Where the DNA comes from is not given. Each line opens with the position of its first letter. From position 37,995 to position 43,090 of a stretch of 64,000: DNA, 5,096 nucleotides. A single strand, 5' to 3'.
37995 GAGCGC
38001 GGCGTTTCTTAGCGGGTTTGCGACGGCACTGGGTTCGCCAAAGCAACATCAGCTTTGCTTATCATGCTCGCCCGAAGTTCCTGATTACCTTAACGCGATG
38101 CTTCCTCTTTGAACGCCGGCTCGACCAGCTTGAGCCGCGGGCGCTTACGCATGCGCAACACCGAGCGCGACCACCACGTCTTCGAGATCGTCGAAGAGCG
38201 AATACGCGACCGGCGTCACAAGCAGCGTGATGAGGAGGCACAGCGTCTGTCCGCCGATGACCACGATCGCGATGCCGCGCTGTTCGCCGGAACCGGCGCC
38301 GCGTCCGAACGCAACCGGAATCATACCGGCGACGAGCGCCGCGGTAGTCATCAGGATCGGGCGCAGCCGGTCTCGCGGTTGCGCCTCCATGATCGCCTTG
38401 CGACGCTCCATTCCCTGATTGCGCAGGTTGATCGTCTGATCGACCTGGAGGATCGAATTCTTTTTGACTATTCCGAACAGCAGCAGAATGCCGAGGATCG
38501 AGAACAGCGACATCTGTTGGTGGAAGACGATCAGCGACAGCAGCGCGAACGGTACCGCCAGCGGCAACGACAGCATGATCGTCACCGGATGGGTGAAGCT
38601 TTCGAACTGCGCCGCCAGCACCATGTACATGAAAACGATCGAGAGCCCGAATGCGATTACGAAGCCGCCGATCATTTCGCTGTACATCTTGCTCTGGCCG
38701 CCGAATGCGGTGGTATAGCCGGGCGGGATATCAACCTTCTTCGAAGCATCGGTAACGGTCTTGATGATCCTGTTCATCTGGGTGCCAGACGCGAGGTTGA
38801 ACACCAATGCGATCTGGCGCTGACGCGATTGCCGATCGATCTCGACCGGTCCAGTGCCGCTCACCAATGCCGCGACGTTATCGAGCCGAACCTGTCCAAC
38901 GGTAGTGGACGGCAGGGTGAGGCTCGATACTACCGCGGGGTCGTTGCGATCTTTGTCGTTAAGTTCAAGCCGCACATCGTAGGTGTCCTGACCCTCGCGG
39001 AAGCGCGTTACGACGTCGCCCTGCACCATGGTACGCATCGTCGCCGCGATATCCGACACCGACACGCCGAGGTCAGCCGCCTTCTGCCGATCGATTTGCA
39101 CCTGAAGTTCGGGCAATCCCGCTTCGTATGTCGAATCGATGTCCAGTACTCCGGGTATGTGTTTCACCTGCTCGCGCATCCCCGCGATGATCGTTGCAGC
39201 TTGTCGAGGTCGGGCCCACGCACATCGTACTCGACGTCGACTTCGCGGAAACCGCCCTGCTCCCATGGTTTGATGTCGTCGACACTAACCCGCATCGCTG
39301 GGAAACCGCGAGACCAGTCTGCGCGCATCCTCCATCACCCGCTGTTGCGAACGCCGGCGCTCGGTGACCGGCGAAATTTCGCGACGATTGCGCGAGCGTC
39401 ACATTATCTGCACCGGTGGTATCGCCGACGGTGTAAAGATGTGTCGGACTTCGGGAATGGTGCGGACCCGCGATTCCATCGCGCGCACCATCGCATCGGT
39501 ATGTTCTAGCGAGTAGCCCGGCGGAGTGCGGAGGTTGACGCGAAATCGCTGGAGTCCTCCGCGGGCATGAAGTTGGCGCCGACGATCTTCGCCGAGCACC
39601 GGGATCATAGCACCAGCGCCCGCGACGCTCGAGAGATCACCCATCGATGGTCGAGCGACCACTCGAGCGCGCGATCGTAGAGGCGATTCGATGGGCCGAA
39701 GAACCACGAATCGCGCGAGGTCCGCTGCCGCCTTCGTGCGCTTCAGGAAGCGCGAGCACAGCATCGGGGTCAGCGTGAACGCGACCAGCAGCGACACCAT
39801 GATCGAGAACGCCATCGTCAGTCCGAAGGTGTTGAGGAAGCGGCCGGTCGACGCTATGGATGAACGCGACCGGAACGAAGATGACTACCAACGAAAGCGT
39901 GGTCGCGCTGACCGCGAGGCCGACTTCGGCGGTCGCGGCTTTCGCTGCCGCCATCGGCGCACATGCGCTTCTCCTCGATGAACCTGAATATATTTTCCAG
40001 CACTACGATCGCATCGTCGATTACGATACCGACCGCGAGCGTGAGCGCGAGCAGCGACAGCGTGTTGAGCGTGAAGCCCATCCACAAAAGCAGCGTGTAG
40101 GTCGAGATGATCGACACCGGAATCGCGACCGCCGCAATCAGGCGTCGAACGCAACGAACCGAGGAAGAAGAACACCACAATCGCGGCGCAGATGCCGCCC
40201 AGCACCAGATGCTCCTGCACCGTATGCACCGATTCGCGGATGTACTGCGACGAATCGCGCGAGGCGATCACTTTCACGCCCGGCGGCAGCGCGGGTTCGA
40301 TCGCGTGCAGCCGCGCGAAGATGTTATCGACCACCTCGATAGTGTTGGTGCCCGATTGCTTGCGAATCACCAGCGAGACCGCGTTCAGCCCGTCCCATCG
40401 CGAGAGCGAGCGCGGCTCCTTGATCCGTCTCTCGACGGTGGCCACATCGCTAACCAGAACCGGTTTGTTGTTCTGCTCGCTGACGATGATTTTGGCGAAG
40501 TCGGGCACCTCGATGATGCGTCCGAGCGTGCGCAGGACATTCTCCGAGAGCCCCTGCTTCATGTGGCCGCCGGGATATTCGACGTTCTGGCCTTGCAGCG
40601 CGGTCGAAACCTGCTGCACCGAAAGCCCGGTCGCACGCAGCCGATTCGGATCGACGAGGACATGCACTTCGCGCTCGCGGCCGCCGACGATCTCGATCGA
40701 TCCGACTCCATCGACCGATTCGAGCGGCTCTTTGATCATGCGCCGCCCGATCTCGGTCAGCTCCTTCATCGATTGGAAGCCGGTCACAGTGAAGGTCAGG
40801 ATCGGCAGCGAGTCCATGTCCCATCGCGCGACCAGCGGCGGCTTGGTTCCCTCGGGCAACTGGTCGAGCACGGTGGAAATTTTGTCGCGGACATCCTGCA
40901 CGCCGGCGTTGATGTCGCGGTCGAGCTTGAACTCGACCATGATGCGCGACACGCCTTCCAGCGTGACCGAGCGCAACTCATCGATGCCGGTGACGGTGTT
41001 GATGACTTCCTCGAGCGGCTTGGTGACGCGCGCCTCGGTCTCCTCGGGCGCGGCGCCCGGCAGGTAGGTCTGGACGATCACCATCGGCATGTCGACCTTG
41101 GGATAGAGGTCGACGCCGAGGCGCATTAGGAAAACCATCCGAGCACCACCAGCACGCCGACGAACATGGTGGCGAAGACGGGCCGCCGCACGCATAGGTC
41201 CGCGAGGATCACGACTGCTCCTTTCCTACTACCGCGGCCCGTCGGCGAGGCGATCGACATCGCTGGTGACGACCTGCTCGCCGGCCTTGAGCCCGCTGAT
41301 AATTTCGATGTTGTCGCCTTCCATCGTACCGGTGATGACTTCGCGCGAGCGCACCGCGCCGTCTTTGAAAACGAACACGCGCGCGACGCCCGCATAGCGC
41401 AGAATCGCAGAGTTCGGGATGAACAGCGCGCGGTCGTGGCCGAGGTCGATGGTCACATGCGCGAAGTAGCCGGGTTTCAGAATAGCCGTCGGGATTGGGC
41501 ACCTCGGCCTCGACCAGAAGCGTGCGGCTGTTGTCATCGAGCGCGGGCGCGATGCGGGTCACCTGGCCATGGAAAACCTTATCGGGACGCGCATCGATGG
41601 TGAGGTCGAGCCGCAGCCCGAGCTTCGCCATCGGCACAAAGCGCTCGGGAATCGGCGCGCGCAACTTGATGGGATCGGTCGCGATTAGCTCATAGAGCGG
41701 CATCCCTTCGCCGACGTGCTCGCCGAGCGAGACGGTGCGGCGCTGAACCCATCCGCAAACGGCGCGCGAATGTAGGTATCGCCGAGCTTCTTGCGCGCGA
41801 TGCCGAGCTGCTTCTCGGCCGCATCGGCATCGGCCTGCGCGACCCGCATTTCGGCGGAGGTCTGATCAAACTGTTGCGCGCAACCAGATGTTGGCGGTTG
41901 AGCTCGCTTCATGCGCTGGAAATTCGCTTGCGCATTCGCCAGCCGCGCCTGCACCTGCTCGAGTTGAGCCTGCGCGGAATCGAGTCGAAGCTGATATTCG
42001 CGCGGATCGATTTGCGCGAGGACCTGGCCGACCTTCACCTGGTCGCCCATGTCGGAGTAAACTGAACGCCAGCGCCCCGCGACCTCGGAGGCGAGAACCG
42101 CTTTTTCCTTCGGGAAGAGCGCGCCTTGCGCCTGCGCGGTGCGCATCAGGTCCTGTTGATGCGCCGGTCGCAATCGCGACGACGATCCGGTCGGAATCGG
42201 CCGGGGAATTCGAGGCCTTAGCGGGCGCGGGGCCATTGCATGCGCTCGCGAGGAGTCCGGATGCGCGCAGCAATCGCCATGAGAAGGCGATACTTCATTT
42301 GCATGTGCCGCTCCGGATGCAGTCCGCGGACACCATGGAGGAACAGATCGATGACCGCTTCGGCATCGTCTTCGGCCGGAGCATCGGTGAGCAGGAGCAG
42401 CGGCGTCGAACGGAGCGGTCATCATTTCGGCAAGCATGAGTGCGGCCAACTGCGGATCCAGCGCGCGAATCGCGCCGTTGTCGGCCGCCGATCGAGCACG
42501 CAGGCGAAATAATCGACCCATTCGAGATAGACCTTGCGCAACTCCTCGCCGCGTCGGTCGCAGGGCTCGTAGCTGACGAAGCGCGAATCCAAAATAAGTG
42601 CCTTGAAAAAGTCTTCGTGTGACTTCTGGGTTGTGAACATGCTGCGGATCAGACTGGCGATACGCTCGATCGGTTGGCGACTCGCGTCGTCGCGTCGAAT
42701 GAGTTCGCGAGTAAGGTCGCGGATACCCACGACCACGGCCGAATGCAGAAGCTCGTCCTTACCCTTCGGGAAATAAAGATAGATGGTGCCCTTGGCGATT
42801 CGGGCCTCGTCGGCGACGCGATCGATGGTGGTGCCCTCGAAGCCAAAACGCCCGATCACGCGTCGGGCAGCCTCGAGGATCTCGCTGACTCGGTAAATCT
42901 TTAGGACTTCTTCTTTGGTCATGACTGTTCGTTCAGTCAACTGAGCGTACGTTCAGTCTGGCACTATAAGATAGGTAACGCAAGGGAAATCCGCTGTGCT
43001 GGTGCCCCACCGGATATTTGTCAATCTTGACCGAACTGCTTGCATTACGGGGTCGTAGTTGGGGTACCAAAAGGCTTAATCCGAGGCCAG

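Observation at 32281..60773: Dispersed 110-170 bp intergenic repeat family, seven copies within 30 kb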

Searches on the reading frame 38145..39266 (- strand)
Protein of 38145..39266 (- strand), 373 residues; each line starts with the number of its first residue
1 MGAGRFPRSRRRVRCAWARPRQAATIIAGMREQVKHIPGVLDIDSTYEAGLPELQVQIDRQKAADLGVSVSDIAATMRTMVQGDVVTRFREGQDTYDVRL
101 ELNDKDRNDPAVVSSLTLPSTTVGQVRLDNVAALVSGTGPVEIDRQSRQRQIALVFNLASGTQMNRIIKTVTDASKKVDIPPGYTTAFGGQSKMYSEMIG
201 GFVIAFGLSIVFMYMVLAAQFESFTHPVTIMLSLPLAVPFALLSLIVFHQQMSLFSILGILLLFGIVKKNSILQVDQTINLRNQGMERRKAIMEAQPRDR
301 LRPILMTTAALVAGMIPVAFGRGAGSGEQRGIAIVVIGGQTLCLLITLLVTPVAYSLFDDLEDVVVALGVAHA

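Call 24: search_protein_families(library=pfam, proteins=[window:38145-39266:-], max_evalue=0.01)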
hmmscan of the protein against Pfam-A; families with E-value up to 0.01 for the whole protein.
window:38145-39266:- (373 aa): 1 family
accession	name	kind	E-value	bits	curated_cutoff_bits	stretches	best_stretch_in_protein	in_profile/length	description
PF00873.25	ACR_tran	-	3e-85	287.2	28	1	30-358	692-1020/1021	AcrB/AcrD/AcrF family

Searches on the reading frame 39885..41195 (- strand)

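Call 24: search_protein_families(library=pfam, proteins=[window:39885-41195:-], max_evalue=0.01)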
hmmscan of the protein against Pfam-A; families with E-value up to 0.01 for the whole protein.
window:39885-41195:- (436 aa): 1 family
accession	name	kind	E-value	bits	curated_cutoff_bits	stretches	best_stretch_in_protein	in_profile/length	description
PF00873.25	ACR_tran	-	4.4e-84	283.4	28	1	23-351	27-358/1021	AcrB/AcrD/AcrF family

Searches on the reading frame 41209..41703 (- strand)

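Call 24: search_protein_families(library=pfam, proteins=[window:41209-41703:-], max_evalue=0.01)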
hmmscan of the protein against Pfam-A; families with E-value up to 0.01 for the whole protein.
window:41209-41703:- (164 aa): 2 families
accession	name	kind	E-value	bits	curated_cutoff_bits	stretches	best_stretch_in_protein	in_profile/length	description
PF16576.10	HlyD_D23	-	2.1e-10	40.7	30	1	2-73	135-206/214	Barrel-sandwich domain of CusB or HlyD membrane-fusion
PF13437.12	HlyD_3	-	2e-05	25.7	22.2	1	2-75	26-98/106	HlyD family secretion protein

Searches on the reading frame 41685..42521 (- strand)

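Call 24: search_protein_families(library=pfam, proteins=[window:41685-42521:-], max_evalue=0.01)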
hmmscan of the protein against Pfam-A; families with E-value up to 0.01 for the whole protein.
window:41685-42521:- (278 aa): 3 families
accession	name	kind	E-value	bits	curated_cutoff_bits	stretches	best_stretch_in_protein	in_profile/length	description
PF02321.23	OEP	-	0.0017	18.6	22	0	171-203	152-184/187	Outer membrane efflux protein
PF13533.13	Biotin_lipoyl_2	-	0.002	18.4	29.8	1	146-172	6-32/32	Biotin-lipoyl like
PF19220.6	Rod_CreS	-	0.0063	16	100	1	175-248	157-231/359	Crescentin, rod domain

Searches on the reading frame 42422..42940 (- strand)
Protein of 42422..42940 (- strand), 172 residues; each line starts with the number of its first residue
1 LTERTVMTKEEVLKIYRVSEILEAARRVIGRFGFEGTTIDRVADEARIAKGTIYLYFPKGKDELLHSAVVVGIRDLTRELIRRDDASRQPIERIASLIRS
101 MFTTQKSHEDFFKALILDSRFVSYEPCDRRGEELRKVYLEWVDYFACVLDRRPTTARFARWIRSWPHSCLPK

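Call 24: search_protein_families(library=pfam, proteins=[window:42422-42940:-], max_evalue=0.01)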
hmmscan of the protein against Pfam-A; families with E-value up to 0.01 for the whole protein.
window:42422-42940:- (172 aa): 1 family
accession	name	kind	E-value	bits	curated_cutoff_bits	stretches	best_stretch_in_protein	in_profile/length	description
PF00440.29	TetR_N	-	2.8e-15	56.3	24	1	21-67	1-46/47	Bacterial regulatory proteins, tetR family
